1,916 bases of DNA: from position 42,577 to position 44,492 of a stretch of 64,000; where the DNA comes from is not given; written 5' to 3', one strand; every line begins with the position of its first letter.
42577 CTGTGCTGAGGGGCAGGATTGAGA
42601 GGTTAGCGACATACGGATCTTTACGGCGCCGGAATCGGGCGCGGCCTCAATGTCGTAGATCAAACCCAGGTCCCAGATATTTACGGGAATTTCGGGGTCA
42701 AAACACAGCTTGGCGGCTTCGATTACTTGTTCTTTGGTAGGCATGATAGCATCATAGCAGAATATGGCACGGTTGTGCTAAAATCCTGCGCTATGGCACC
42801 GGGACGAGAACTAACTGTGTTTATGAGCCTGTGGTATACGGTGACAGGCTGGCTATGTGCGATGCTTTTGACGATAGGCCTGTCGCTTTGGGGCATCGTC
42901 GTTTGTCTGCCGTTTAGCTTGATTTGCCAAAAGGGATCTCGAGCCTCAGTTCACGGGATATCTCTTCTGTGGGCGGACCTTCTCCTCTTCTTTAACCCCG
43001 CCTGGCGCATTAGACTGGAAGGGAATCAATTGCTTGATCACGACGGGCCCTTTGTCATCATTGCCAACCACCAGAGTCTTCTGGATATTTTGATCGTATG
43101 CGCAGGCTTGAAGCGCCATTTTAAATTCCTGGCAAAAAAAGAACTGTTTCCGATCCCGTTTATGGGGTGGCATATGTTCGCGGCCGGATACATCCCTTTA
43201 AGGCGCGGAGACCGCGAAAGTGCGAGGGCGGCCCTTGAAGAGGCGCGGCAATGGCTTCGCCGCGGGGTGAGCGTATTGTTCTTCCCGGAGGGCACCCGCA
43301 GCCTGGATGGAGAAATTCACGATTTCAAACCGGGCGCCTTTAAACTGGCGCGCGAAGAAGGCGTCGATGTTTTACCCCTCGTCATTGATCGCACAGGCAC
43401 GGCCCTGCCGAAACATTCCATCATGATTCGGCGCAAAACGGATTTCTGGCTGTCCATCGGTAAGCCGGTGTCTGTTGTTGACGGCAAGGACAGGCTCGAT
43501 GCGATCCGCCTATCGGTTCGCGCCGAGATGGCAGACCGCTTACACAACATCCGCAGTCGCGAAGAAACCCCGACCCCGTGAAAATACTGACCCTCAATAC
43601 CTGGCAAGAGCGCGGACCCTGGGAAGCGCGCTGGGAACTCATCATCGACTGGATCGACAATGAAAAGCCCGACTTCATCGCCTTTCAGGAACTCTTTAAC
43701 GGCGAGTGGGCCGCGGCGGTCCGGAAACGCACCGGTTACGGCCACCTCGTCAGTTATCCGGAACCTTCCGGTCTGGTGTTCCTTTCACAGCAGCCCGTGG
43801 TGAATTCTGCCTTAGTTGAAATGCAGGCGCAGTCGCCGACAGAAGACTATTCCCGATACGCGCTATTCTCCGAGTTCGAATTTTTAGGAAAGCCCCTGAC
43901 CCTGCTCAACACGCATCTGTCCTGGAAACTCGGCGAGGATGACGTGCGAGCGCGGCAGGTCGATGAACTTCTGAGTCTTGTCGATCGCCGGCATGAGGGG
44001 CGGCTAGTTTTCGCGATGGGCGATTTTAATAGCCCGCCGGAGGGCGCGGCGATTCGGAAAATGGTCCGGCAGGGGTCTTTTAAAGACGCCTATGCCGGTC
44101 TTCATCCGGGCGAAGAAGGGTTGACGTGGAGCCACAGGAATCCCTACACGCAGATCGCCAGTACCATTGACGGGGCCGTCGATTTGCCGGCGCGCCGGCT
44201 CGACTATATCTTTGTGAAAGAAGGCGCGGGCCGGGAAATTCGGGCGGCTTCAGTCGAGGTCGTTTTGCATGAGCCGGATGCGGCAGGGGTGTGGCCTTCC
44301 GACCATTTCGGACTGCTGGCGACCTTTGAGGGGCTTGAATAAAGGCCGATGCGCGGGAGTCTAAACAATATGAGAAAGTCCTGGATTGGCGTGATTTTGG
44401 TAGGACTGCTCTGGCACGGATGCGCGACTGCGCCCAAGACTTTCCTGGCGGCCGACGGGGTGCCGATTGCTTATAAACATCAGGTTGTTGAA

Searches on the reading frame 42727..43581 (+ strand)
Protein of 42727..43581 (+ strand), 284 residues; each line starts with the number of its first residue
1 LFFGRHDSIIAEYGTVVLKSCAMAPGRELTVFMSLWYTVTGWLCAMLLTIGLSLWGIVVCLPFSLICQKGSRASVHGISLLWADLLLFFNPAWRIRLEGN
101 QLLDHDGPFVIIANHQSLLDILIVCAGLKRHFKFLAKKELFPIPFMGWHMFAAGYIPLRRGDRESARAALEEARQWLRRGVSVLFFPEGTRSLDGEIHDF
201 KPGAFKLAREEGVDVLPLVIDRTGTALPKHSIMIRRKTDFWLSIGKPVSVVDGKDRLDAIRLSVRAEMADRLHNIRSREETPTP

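Call 44: search_protein_families(library=pfam, proteins=[window:42727-43581:+], max_evalue=0.01)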
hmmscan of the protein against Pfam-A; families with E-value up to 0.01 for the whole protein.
window:42727-43581:+ (284 aa): 1 family
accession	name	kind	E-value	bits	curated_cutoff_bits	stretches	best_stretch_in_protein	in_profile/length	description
PF01553.26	Acyltransferase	-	9.9e-32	110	23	1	94-220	1-131/132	Acyltransferase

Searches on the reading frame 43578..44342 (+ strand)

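Call 44: search_protein_families(library=pfam, proteins=[window:43578-44342:+], max_evalue=0.01)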
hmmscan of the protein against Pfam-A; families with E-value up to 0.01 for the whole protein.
window:43578-44342:+ (254 aa): 1 family
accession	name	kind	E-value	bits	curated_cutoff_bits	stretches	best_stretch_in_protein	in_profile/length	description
PF03372.29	Exo_endo_phos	-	1.5e-14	54.7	24.5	1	4-243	1-225/225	Endonuclease/Exonuclease/phosphatase family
